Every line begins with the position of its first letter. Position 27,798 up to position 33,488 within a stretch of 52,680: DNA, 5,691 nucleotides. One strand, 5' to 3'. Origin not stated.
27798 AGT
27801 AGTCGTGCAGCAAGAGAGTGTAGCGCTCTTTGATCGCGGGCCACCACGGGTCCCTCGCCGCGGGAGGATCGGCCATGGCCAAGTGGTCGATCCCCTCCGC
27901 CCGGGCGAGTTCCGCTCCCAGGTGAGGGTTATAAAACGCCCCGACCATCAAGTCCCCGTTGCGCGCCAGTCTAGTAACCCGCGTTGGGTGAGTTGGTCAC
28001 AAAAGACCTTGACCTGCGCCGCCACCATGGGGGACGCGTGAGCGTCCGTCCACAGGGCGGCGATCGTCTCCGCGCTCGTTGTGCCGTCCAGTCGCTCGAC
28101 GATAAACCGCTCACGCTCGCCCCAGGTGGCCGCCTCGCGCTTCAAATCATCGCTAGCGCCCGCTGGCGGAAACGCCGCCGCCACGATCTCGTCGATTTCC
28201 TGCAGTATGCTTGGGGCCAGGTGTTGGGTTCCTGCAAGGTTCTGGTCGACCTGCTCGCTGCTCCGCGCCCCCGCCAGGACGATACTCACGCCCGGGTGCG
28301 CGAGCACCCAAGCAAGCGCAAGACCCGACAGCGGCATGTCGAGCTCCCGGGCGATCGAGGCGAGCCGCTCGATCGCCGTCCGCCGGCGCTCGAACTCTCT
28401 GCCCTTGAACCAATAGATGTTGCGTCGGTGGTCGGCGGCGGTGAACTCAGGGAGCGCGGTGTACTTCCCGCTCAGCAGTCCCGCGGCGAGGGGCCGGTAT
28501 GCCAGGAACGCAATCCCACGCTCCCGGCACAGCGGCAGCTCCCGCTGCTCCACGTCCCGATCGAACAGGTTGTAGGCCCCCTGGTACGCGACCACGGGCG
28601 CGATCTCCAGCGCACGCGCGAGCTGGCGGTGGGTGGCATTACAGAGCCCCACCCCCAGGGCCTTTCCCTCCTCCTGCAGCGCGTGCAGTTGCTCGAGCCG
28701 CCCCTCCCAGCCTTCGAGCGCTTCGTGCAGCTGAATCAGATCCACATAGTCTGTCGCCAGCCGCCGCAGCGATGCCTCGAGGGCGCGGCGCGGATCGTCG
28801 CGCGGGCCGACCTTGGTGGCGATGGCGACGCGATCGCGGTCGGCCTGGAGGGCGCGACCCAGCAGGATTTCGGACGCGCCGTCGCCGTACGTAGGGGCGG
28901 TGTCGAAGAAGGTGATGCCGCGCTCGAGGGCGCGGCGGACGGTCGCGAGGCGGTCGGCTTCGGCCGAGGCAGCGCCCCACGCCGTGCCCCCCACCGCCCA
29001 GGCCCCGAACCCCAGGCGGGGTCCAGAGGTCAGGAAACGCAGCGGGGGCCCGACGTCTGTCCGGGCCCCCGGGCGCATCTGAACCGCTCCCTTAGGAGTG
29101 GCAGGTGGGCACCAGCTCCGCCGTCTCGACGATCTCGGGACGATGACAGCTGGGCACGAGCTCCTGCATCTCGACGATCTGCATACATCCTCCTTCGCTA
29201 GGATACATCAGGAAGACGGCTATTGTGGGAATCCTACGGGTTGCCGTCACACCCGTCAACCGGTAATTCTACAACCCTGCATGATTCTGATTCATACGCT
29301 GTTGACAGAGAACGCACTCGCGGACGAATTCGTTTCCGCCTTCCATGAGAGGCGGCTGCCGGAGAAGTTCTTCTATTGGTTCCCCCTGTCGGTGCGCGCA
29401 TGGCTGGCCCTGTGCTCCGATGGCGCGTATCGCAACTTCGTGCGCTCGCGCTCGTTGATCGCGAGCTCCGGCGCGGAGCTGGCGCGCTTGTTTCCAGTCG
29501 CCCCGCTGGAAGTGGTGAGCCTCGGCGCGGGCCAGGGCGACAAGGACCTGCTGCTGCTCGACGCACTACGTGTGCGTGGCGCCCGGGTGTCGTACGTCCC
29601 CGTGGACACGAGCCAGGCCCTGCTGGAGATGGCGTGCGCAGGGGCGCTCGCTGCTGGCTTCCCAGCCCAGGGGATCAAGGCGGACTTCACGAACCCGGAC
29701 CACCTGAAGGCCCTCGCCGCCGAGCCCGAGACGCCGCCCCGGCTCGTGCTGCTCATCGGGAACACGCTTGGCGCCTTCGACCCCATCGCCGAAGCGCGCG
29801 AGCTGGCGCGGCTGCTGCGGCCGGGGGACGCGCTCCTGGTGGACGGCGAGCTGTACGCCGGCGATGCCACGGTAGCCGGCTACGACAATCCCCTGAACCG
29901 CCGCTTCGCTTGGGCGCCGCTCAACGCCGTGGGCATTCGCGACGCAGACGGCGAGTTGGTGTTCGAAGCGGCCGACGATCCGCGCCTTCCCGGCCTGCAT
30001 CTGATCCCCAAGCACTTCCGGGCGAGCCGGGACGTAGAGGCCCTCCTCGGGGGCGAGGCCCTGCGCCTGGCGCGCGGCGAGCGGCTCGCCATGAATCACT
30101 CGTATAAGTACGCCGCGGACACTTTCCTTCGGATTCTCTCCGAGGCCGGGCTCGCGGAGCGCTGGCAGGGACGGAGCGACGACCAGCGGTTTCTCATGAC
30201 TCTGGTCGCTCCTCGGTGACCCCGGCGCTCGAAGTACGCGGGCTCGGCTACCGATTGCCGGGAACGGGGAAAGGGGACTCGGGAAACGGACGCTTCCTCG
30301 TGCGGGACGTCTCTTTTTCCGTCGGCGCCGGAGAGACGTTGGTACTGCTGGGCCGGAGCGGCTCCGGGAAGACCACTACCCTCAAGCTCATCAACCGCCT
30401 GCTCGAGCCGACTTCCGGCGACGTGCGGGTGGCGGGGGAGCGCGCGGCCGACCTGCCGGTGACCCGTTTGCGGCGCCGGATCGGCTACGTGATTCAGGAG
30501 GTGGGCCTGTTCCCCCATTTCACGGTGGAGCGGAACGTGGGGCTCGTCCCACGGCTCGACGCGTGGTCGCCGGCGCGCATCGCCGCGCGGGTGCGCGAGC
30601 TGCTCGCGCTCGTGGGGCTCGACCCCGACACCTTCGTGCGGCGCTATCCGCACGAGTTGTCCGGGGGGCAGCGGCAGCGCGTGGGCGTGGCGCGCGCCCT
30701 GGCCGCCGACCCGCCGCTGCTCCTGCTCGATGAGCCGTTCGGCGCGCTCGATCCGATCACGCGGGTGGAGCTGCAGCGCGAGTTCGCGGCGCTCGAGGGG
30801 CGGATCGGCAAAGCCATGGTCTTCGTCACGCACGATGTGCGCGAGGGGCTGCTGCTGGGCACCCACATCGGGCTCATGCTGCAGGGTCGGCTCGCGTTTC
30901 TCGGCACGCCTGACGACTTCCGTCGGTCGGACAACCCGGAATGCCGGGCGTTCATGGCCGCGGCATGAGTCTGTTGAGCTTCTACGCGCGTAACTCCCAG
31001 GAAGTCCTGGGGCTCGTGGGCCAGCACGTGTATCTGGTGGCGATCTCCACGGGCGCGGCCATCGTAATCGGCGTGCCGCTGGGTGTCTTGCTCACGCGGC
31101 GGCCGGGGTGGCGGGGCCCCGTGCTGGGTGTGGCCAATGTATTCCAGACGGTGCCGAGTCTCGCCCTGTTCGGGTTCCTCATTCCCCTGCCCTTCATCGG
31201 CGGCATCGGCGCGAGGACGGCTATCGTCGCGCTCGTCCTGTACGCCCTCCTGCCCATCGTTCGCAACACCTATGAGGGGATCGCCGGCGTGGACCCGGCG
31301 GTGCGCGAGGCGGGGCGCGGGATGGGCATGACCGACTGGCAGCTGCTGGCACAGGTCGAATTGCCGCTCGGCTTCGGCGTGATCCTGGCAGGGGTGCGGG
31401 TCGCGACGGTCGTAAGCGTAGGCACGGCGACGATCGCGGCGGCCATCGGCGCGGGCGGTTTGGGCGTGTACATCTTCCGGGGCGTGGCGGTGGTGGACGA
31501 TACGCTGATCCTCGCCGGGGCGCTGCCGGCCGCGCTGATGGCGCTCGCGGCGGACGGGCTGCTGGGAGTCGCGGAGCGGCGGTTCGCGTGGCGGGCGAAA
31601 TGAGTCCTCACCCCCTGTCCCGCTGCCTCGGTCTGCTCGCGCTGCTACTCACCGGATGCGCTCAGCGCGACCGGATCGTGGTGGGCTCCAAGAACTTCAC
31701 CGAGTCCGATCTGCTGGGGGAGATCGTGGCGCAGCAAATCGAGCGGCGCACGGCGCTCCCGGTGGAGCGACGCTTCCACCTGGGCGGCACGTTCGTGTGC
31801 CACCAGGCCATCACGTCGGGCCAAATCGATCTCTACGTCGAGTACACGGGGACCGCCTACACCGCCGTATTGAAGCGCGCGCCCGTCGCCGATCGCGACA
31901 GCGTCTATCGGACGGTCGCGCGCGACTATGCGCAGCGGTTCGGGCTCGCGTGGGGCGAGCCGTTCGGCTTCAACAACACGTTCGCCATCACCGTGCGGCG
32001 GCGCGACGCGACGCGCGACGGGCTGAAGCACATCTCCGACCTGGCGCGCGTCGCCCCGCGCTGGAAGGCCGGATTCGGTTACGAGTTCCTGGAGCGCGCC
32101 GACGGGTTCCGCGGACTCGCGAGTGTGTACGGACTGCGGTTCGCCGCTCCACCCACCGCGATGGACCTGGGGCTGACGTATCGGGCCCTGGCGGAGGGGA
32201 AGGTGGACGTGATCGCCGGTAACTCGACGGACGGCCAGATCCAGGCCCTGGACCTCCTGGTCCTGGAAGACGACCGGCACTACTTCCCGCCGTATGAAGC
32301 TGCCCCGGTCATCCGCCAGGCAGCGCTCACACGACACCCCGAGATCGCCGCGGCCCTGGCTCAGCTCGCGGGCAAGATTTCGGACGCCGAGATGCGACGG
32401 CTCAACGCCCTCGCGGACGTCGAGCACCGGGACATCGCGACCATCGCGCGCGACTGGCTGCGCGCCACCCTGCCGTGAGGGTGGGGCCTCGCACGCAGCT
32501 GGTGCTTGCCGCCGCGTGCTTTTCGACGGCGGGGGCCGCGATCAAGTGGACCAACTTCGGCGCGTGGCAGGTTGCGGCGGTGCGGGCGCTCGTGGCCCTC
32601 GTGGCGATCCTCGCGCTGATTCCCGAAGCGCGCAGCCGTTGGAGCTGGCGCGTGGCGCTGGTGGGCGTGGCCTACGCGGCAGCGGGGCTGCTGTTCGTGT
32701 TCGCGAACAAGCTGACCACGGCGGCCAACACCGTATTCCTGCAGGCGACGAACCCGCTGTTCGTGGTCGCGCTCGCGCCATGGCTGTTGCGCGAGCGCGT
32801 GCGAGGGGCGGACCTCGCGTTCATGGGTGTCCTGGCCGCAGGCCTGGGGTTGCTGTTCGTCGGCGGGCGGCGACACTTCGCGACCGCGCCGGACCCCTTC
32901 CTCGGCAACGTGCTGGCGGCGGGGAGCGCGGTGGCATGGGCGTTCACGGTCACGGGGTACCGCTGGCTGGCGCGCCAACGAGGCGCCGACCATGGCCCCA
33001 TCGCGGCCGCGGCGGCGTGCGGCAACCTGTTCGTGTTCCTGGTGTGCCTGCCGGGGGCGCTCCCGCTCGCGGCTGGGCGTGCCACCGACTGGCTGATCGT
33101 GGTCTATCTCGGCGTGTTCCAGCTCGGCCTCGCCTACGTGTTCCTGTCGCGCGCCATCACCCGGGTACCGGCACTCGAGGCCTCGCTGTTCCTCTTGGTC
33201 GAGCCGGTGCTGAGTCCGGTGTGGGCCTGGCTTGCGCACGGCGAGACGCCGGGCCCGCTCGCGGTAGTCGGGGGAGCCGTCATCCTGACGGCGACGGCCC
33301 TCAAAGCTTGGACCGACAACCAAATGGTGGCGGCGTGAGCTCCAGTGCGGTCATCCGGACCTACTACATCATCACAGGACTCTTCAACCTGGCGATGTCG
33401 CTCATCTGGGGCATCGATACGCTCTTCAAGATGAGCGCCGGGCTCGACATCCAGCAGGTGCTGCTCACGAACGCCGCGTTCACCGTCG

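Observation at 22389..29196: Ten-gene translationally coupled operon built around a DUF692/MNIO oxidase, with an architecture I cannot match to known MNIO RiPP clusters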

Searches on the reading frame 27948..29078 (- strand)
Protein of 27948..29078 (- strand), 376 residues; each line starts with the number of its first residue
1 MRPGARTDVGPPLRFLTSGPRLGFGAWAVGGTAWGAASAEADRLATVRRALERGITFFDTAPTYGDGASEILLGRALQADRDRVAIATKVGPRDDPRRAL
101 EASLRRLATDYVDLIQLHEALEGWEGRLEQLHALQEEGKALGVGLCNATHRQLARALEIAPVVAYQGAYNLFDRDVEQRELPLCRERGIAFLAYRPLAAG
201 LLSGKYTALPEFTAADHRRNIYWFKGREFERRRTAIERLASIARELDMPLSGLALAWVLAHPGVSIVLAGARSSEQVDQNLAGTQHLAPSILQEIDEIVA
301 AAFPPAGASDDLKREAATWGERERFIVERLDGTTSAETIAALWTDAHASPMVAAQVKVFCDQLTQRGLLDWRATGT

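Call 5: search_protein_families(library=pfam, max_evalue=0.1, proteins=[window:27948-29078:-])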
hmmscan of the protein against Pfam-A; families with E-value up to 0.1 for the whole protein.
window:27948-29078:- (376 aa): 2 families
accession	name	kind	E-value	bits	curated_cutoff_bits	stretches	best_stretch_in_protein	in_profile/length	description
PF00248.27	Aldo_ket_red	-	1.2e-61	208.8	24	1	21-298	1-289/291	Aldo/keto reductase family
PF05402.18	PqqD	-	0.006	17.3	23.4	1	325-369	21-67/67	Coenzyme PQQ synthesis protein D (PqqD)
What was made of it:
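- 27948..29078 (-): Aldo-keto reductase fused to a C-terminal RRE/PqqD-like domain (about residues 320-376). Pfam Aldo_ket_red 208.8 bits, PqqD 17.3 bits (call 5).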

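Call 6: search_protein_families(library=ncbifam, max_evalue=0.1, proteins=[window:27948-29078:-])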
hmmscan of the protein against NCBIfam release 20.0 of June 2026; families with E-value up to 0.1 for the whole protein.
window:27948-29078:- (376 aa): 8 families
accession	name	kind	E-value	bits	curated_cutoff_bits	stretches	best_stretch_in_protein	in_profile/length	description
NF049922.1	MethglyxlRedYdjG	equivalog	1.7e-42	145.6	550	2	97-284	115-305/326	NADH-dependent methylglyoxal reductase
NF007695.0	PRK10376.1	subfamily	1e-25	90.4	280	2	21-198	19-216/290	oxidoreductase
TIGR01293.1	Kv_beta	subfamily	4e-23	82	365.4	1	22-298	16-318/319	voltage-dependent potassium channel subunit beta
NF007388.0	PRK09912.1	subfamily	1.4e-20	73.5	448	1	33-298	35-331/346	L-glyceraldehyde 3-phosphate reductase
NF007912.0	PRK10625.1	equivalog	1.7e-20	73.7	415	2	128-299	161-338/346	NADP(H)-dependent aldo-keto reductase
NF008598.0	PRK11565.1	equivalog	9.2e-12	44.6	425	1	31-163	20-158/275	2,5-didehydrogluconate reductase DkgA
NF008377.0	PRK11172.1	equivalog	2.5e-06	26.9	327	1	44-200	19-184/267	2,5-didehydrogluconate reductase DkgB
TIGR03859.1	PQQ_PqqD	equivalog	0.051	13.4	46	0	325-369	35-80/81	pyrroloquinoline quinone biosynthesis peptide chaperone PqqD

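Call 62: search_protein_families(library=padloc, max_evalue=0.001, proteins=[window:27948-29078:-])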
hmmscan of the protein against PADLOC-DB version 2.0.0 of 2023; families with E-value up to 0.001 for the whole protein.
window:27948-29078:- (376 aa): 0 families

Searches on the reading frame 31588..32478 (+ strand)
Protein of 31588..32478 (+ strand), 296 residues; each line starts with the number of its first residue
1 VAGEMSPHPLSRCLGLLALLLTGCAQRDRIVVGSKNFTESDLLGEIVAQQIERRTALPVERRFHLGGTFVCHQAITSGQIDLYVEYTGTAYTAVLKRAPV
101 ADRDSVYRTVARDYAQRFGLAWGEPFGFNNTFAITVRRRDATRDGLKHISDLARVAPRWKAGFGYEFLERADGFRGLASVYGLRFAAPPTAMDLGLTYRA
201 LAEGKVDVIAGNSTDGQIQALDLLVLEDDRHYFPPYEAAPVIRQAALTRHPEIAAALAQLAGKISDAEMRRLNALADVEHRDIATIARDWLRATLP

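Call 30: search_protein_families(library=ncbifam, max_evalue=0.001, proteins=[window:31588-32478:+])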
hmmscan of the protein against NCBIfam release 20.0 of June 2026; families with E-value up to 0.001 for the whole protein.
window:31588-32478:+ (296 aa): 1 family
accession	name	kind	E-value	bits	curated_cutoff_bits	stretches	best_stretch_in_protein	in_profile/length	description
NF049931.1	GlyBetbindOsmF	equivalog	1.4e-40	139.2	400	1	28-293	3-278/283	glycine betaine ABC transporter substrate-binding protein OsmF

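Call 92: search_solved_structures(query=window:31588-32478:+, max_evalue=0.00001, show_alignments=1)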
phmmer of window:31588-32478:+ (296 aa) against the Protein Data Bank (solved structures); distinct sequences matched with E-value up to 0.00001: 27.
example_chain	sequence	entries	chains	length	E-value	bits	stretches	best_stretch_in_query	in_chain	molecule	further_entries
6uru_A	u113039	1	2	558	4.3e-60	206.7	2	98-292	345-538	iAChSnFR precursor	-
7s7w_A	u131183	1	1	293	1.8e-58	201.4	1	26-292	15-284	iNicSnFR 3.0 Fluorescent Nicotine Sensor precursor binding protein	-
6efr_A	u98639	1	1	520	2.9e-58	200.7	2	98-292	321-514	iNicSnFR 1.0, a genetically encoded nicotine biosensor,Green fluorescent protein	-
6v1r_A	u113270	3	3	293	1.2e-57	198.6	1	26-292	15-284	iAChSnFR Fluorescent Acetylcholine Sensor V9 precursor binding protein | iAchSnFR Fluorescent Acetylcholine Sensor precursor binding protein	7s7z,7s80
7s7x_A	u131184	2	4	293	2.4e-57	197.7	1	26-292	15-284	iNicSnFR 4.0 Fluorescent Nicotine Sensor precursor binding protein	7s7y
3ppn_A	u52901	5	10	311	3.7e-54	187.2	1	15-292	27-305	Glycine betaine/carnitine/choline-binding protein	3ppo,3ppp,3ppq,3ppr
7s7t_A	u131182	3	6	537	1.8e-53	184.9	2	101-292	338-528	iNicSnFR 3.0 Fluorescent Nicotine Sensor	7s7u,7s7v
9o5f_A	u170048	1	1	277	4.4e-52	180.4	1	26-292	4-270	Ergothioneine transporter EgtUC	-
9egi_A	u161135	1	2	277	6e-52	180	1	26-292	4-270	Ergothioneine transporter EgtUC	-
9egh_A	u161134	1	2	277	5.7e-51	176.8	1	26-292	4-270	Ergothioneine transporter EgtUC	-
9egj_A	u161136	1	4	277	5.7e-51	176.8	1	26-292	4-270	Ergothioneine transporter EgtUC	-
6eyg_A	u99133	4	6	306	6e-51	176.7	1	24-292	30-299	Osmotically activated L-carnitine/choline ABC transporter substrate-binding protein OpuCC | Choline binding protein OpuBC | Choline-binding protein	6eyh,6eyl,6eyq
7txk_A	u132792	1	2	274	6.5e-51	176.6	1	26-292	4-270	Choline transporter (Glycine betaine transport system permease protein)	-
7txl_A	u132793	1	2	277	7.8e-51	176.3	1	26-292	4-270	Choline transporter (Glycine betaine transport system permease protein)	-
8dp6_A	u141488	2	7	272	5.4e-50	173.6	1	28-292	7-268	Osmoprotection protein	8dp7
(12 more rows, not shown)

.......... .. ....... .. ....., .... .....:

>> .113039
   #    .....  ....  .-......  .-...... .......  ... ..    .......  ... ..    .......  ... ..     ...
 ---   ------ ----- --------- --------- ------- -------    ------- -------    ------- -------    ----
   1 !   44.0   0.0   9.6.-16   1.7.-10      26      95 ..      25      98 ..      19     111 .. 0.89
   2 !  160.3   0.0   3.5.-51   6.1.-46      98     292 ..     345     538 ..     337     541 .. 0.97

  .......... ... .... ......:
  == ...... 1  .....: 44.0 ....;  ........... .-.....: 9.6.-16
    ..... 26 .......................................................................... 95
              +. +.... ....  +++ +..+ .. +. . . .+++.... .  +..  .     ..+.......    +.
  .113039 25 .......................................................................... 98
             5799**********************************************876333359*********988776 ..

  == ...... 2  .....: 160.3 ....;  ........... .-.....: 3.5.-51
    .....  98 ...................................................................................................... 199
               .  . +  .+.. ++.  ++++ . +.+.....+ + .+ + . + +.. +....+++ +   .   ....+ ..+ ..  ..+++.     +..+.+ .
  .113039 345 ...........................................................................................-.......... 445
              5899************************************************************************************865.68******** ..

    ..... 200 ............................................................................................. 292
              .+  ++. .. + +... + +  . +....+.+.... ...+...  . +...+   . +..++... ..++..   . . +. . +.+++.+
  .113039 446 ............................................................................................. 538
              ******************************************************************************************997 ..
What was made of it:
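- The adjacent ABC importer has a quaternary-amine-type binding protein (call 92). That gene is translationally coupled to an importer whose binding protein is as close to EgtUC as to OpuCC (call 92).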

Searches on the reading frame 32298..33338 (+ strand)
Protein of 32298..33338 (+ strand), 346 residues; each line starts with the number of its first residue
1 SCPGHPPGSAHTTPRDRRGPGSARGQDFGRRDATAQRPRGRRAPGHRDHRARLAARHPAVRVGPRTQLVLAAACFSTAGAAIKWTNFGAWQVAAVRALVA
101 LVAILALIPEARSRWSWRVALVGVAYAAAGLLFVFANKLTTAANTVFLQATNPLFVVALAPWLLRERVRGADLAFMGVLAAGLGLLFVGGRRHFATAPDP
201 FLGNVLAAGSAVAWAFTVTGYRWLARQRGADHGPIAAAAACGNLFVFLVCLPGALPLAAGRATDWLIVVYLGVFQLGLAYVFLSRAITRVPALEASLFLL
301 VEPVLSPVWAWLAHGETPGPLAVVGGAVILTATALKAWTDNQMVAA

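Call 30: search_protein_families(library=ncbifam, max_evalue=0.001, proteins=[window:32298-33338:+])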
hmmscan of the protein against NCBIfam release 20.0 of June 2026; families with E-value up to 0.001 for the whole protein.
window:32298-33338:+ (346 aa): 2 families
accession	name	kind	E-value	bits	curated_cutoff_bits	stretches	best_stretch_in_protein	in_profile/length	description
TIGR00950.1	2A78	equivalog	8.2e-18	64.7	230.2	1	96-332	25-262/264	carboxylate/amino acid/amine transporter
NF050091.1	ArAmAcExpYddG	equivalog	0.00041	20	300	0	95-310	42-256/285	aromatic amino acid exporter YddG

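Call 49: search_protein_families(library=pfam, max_evalue=0.0001, proteins=[window:32475-33338:+])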
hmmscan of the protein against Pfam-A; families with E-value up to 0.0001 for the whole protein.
window:32475-33338:+ (287 aa): 1 family
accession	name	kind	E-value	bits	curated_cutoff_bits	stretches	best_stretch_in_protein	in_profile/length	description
PF00892.27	EamA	-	5.2e-27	95.2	28.2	2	143-276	2-132/135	EamA-like transporter family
